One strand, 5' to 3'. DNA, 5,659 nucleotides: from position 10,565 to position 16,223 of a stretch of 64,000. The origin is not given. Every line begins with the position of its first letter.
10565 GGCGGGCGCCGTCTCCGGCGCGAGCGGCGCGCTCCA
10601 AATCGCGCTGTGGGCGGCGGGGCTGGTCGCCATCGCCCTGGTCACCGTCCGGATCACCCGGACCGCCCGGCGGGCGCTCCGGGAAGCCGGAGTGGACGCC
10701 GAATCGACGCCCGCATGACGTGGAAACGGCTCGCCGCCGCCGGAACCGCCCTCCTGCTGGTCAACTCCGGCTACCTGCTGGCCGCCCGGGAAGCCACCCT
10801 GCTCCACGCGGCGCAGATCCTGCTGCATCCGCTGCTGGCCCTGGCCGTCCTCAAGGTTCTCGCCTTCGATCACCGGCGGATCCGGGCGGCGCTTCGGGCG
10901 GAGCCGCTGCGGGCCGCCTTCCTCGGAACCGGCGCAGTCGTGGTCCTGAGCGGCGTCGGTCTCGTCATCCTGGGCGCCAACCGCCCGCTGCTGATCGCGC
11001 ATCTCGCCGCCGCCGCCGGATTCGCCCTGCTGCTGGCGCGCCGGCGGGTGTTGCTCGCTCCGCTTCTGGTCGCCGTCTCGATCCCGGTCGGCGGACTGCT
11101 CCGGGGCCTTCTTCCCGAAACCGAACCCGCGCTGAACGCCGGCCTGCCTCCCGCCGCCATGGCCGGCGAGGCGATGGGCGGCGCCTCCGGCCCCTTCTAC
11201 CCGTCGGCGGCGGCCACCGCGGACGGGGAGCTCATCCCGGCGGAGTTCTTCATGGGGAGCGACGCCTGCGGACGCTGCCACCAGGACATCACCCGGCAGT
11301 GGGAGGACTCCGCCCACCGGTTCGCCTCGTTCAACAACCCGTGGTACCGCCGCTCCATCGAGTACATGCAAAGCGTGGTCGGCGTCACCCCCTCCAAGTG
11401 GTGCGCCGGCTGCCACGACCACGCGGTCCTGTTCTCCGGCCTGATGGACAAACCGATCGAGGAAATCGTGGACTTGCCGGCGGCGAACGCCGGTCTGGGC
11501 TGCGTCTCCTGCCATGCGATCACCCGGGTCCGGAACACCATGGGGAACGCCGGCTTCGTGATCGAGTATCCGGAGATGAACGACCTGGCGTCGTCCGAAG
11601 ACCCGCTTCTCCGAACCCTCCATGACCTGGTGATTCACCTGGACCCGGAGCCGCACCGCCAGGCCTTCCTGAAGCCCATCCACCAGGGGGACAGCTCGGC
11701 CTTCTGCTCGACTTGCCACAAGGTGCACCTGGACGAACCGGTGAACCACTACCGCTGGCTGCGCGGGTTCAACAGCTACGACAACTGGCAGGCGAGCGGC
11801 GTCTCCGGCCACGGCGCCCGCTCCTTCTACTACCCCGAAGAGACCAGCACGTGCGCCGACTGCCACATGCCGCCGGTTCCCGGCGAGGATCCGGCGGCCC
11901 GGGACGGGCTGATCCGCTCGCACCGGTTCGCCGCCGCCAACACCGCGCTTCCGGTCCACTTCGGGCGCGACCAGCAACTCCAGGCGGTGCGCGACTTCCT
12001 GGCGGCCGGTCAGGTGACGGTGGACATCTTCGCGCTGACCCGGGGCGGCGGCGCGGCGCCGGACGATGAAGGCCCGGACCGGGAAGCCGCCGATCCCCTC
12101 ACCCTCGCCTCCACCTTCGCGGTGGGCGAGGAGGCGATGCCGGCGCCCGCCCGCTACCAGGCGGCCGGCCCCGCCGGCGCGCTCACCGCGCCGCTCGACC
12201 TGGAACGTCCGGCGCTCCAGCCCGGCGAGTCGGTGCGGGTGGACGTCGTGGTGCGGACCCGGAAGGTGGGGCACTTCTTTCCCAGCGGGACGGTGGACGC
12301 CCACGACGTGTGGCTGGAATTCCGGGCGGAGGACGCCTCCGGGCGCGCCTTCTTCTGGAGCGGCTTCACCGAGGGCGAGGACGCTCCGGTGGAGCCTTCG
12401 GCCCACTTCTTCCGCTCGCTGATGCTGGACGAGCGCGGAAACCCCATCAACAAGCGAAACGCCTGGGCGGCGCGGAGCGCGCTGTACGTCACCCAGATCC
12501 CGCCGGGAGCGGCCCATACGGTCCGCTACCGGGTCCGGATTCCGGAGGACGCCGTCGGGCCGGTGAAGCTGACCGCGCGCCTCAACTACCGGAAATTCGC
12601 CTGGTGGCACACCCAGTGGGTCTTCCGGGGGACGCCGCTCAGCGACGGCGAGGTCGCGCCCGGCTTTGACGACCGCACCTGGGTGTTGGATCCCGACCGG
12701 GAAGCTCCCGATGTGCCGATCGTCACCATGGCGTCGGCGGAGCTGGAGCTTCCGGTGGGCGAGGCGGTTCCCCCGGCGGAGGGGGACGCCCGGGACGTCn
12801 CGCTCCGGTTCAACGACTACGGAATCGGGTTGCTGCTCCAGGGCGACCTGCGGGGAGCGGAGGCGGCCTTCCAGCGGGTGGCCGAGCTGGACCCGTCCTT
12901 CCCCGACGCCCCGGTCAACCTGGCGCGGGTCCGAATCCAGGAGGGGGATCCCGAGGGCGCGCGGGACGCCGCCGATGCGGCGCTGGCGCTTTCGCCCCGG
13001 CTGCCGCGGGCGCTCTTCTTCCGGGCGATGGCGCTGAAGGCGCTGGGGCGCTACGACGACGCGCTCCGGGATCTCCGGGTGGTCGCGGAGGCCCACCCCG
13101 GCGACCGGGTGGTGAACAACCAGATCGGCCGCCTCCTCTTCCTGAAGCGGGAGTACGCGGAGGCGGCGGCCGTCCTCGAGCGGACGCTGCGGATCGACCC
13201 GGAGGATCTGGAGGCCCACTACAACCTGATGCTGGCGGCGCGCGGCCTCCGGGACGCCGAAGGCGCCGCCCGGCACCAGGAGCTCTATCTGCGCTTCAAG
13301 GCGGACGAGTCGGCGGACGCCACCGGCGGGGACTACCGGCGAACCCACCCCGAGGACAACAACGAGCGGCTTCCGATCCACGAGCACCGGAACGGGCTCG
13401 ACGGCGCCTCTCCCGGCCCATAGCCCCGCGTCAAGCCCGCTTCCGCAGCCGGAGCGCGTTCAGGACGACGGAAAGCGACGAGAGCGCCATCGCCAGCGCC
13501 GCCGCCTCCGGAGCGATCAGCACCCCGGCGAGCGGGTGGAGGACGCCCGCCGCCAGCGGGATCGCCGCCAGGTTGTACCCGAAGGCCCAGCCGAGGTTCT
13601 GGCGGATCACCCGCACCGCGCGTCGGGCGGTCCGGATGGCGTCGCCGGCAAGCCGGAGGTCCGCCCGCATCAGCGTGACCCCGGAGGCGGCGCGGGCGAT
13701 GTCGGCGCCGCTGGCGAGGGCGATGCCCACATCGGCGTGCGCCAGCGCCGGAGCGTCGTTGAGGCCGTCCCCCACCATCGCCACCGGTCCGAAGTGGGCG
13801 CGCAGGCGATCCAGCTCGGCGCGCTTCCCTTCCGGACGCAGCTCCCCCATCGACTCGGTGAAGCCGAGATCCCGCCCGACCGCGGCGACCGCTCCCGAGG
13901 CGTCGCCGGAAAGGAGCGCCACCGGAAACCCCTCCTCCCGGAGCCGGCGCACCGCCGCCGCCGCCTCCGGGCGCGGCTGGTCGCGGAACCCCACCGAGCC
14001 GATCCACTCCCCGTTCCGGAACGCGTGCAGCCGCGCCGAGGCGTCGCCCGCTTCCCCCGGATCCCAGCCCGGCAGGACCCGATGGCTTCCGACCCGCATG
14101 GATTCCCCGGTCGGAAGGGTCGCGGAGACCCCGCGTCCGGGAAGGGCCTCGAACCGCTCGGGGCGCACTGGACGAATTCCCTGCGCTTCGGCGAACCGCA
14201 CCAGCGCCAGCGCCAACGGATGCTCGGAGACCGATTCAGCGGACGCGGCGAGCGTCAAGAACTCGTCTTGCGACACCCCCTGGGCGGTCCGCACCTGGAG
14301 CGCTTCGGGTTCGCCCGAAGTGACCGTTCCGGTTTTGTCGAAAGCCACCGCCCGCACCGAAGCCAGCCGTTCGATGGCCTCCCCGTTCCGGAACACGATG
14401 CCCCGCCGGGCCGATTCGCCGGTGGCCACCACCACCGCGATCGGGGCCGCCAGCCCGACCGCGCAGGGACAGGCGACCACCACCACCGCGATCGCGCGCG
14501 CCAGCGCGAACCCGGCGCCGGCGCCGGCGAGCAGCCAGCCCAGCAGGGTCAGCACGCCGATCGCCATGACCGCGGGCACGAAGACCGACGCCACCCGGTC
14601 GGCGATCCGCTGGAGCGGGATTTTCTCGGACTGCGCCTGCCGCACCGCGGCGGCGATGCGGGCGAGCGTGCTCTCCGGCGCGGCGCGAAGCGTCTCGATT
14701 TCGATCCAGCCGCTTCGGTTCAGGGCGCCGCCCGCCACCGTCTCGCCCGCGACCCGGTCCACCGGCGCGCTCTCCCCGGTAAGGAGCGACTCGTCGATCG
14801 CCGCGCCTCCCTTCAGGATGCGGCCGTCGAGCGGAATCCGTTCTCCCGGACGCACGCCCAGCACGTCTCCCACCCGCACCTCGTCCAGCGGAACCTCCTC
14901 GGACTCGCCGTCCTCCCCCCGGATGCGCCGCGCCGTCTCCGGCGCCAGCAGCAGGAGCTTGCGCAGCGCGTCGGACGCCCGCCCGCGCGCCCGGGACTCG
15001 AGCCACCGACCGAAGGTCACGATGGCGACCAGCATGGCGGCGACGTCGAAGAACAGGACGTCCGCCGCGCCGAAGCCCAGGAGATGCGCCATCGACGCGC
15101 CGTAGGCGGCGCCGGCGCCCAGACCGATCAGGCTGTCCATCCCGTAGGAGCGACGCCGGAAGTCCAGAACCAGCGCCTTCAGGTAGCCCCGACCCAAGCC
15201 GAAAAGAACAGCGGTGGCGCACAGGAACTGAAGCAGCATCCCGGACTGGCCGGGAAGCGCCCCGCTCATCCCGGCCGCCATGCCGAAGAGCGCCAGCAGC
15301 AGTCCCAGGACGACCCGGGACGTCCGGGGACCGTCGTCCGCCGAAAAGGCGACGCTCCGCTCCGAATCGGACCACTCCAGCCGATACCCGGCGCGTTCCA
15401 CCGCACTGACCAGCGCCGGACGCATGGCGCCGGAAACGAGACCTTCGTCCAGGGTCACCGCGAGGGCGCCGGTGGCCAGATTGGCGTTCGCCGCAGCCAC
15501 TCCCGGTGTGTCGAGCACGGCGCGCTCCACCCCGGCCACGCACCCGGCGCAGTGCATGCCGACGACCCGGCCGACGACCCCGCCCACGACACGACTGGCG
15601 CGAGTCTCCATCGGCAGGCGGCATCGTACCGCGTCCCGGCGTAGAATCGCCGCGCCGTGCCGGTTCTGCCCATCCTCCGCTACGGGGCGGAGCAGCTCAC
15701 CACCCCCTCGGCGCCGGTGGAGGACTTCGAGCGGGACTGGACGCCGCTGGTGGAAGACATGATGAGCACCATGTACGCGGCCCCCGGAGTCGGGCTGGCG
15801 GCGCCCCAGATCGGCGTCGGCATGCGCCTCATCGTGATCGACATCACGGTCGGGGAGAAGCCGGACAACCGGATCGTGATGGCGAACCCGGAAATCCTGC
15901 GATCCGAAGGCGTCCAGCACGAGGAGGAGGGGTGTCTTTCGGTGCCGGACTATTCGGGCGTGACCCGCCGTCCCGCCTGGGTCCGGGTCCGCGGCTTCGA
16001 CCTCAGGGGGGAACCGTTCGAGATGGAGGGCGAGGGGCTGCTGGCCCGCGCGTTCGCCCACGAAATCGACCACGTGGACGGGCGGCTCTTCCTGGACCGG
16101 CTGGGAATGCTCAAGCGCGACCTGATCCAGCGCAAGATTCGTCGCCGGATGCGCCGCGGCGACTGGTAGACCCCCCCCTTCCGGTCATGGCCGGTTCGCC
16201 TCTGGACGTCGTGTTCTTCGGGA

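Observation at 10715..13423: Atypical cytochrome architecture: 4-5 TM helices, then five hemes, then a large non-heme middle domain, then TPR repeats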

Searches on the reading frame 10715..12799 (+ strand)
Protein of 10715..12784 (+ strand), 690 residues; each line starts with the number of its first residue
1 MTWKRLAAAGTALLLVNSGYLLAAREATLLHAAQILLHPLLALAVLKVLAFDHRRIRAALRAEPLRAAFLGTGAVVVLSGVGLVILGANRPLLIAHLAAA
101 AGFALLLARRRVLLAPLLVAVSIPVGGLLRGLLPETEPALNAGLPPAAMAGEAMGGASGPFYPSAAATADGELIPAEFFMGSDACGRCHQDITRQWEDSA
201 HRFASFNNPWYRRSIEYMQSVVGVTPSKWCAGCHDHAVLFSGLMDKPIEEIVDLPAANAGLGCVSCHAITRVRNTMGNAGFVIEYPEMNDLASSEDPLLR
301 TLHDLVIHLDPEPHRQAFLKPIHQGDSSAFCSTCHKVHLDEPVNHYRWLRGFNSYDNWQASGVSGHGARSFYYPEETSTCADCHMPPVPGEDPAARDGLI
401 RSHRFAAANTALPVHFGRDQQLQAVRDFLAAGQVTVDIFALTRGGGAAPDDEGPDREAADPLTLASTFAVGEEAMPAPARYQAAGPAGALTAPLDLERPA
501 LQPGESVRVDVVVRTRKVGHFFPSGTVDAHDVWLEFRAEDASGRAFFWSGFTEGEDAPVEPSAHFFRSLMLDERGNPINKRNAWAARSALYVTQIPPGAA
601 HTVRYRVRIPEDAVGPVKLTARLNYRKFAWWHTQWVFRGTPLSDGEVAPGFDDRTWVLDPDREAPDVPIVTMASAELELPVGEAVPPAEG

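Call 29: search_solved_structures(query=A3, max_evalue=1, show_alignments=2)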
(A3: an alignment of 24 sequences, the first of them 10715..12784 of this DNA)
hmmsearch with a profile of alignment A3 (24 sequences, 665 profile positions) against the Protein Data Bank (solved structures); distinct sequences matched with E-value up to 1: 3.
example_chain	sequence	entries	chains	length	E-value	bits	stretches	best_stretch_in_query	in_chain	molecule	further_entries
5ze8_A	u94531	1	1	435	0.00059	21.7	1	191-282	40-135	cytochrome c552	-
9wt8_A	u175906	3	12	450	0.056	15.2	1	177-218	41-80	Cytochrome c,Multiheme cytochrome c selenoprotein (MccSep)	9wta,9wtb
9wt9_A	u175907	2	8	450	0.056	15.2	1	177-218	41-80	Cytochrome c,Multiheme cytochrome c selenoprotein mutant (MccSep U325A) | Cytochrome c,Multiheme cytochrome c selenoprotein (MccSep)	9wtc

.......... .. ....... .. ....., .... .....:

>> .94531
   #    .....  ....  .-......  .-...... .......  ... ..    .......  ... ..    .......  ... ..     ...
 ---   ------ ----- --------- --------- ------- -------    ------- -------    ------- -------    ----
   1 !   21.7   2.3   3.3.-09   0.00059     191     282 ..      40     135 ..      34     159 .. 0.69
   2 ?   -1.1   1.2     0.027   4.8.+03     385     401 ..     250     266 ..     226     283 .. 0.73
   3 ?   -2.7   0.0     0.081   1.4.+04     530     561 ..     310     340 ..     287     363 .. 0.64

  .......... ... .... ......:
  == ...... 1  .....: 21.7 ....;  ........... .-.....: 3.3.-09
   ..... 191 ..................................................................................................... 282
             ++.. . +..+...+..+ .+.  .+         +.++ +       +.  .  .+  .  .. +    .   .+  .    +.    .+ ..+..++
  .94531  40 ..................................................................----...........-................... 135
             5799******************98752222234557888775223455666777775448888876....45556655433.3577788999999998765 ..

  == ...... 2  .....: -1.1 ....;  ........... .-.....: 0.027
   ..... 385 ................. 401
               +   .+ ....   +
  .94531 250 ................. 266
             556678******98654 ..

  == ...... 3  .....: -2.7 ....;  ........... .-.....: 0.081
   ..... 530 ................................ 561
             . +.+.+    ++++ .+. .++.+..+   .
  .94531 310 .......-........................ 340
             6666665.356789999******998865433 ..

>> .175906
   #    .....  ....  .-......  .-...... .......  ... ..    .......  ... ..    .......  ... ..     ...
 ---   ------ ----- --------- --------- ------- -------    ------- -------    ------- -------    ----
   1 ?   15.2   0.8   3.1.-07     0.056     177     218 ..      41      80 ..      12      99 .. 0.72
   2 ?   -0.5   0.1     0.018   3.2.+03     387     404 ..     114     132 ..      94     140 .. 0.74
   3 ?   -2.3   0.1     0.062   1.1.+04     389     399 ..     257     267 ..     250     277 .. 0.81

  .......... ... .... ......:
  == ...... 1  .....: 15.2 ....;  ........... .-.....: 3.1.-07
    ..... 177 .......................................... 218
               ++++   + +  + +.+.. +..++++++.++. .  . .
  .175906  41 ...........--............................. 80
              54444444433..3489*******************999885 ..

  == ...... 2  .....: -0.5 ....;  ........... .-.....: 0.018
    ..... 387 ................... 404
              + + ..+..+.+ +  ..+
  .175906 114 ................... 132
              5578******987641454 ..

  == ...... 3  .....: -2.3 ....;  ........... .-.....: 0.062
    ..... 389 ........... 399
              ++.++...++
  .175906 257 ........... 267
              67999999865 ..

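Call 32: search_protein_representatives(protein=window:10715-12784:+)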
Query: 690 residues. Proteins with E-value up to 0.001 (for the whole library): 2897; up to 1e-10: 1825; up to 1e-30: 726. The best 150 are listed.
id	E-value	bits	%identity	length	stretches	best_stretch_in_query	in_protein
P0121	7.3e-198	675.7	50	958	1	13-681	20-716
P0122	2.5e-189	647.5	51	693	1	5-660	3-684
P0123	1.0e-183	629.0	52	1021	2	143-682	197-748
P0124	6.9e-176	603.1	51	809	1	3-607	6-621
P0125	3.1e-171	587.7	46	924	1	14-679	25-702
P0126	4.5e-165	567.3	47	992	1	10-681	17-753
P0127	5.5e-163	560.4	56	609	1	218-681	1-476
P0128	5.0e-158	544.1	66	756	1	299-683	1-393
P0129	1.0e-151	523.2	46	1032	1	11-652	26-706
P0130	4.1e-148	511.3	47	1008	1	5-687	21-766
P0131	2.4e-147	508.7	52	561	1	4-535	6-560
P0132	1.2e-145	503.1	46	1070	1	78-639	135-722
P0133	1.2e-144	499.9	50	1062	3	124-420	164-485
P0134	2.6e-144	498.7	46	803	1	134-646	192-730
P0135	2.7e-143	495.4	42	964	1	7-682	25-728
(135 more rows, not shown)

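Call 48: predict_structure(alignment_id=A4)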
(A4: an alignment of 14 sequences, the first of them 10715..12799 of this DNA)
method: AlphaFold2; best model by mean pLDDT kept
length: 695 residues; sequences in the alignment: 14
mean_pLDDT: 47.4   pTM: 0.43
mean pLDDT of the five models: 47.4, 47.4, 46.9, 44.7, 43.9
residues with pLDDT >= 90: 0; 70-90: 138; 50-70: 128; < 50: 429
segments of 3 or more residues with pLDDT < 50: 113-286, 289-294, 314-386, 388-408, 444-492, 518-530, 551-593, 595-598, 628-663, 686-695
pLDDT, mean of each block of 10 residues (from residue 1): 65 69 65 75 74 71 76 79 71 72 66 47 45 32 26 29 30 31 24 31 31 37 31 32 38 36 25 25 37 54 67 46 26 25 29 26 25 33 44 38 43 60 68 69 42 24 22 24 34 59 77 58 36 76 75 36 36 37 32 50 73 84 64 38 40 45 59 84 52 33
secondary structure, 60 per line:
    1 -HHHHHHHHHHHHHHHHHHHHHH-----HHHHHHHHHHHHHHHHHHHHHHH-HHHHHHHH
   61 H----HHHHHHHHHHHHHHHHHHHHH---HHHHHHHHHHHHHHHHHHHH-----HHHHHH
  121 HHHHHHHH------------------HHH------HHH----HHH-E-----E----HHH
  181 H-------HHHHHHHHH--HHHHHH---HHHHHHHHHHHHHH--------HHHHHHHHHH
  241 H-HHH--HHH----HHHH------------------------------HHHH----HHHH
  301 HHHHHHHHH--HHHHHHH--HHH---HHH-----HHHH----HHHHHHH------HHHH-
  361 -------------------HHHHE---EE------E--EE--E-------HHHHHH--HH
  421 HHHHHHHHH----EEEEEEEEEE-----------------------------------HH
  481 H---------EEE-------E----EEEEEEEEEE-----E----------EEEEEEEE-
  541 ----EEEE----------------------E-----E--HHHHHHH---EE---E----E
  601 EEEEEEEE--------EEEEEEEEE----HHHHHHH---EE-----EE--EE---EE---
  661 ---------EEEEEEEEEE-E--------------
elements in order (helices of 4 or more, strands of 3 or more residues): H2-23 H29-51 H53-61 H66-86 H90-109 H115-128 H178-181 H189-197 H200-205 H209-222 H231-241 H255-258 H289-292 H297-309 H312-318 H335-338 H343-349 H356-359 H380-383 H411-416 H419-429 E434-443 E491-493 E506-515 E532-539 E545-548 H580-586 E600-608 E617-625 H630-636 E670-679

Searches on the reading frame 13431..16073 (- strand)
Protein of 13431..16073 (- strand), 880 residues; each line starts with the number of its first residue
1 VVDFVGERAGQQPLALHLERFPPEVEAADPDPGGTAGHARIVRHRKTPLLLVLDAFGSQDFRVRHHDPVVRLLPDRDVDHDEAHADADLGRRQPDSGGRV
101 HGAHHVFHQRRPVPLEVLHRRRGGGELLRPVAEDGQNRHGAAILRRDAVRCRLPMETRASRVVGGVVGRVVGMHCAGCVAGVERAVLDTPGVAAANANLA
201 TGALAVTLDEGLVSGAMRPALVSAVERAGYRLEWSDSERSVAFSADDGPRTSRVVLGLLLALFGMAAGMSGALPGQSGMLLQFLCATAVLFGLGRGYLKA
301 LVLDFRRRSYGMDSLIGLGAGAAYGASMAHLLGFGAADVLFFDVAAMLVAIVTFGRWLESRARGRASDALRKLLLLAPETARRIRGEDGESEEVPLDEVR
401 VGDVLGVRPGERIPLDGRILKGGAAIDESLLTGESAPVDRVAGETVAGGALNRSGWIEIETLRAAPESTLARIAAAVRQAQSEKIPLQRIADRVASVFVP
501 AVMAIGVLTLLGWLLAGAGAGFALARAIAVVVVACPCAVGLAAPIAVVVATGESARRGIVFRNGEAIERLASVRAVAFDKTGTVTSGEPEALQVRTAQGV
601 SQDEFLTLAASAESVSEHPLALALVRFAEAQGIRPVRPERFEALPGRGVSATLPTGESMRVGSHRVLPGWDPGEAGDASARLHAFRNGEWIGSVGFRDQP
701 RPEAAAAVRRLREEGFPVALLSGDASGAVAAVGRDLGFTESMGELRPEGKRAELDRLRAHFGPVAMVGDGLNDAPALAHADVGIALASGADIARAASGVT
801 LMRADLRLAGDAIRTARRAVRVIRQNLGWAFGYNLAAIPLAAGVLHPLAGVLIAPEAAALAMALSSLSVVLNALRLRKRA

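Call 8: search_protein_families(library=pfam, proteins=[window:13431-16073:-], max_evalue=0.001)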
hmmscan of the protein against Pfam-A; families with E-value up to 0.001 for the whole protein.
window:13431-16073:- (880 aa): 3 families
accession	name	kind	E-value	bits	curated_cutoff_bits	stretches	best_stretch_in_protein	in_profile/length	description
PF00122.25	E1-E2_ATPase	-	1.7e-53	181.3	28.1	1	376-557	2-181/181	E1-E2 ATPase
PF00702.32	Hydrolase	-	4.3e-30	106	26.4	1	573-781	1-191/191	haloacid dehalogenase-like hydrolase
PF00403.32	HMA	-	3.1e-11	43.9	24.8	1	169-230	3-61/62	Heavy-metal-associated domain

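Call 83: search_protein_families(library=ncbifam, proteins=[window:13431-16073:-], max_evalue=0.00001)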
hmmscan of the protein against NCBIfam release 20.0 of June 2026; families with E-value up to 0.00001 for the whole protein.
window:13431-16073:- (880 aa): 21 families
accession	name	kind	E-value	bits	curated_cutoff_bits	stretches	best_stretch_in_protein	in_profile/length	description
TIGR01525.1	ATPase-IB_hvy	subfamily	5.8e-169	563.5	346.25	1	312-876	1-560/560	heavy metal translocating P-type ATPase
TIGR01511.1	ATPase-IB1_Cu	subfamily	7e-153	510.4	397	1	294-877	2-542/542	copper-translocating P-type ATPase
NF007952.0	PRK10671.1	equivalog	5.2e-132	441.7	1316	1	170-876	109-831/838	copper-exporting P-type ATPase CopA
TIGR01512.1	ATPase-IB2_Cd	subfamily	3.1e-116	389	313.5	1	335-876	11-492/494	cadmium family heavy metal-translocating P-type ATPase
NF008262.1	PRK11033.1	equivalog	2.1e-102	343.9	1005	1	169-878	46-729/731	zinc/cadmium/mercury/lead-transporting ATPase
NF033775.1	P_type_ZntA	exception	1.2e-95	321.4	1240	1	169-878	53-730/732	Zn(II)/Cd(II)/Pb(II) translocating P-type ATPase ZntA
TIGR01494.1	ATPase_P-type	subfamily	1.4e-71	241.4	62.3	1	348-844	2-463/478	HAD-IC family P-type ATPase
TIGR01497.1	kdpB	equivalog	1.2e-46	159.1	527.9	2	344-635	69-361/675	potassium-transporting ATPase subunit KdpB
TIGR01647.1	ATPase-IIIA_H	equivalog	2.5e-40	138.4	615.5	2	345-616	62-330/755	plasma-membrane proton-efflux P-type ATPase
NF010609.0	PRK14010.1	equivalog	1.8e-37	128.9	1323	2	341-633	65-358/673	K(+)-transporting ATPase subunit B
TIGR01522.1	ATPase-IIA2_Ca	equivalog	1.5e-29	102.4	798.3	2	339-595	83-341/854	calcium-transporting P-type ATPase, PMR1-type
TIGR01524.1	ATPase-IIIB_Mg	equivalog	4.3e-26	91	610.75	2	750-821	591-662/867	magnesium-translocating P-type ATPase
TIGR01517.1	ATPase-IIB_Ca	equivalog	1.2e-25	89.8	507.05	2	387-596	162-383/882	calcium-translocating P-type ATPase, PMCA-type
NF011702.0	PRK15122.1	subfamily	1.8e-25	89.1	975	2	746-818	626-698/907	magnesium-translocating P-type ATPase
TIGR01116.1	ATPase-IIA1_Ca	equivalog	1.9e-25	89.1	703.4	2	689-803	456-585/799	calcium-translocating P-type ATPase, SERCA-type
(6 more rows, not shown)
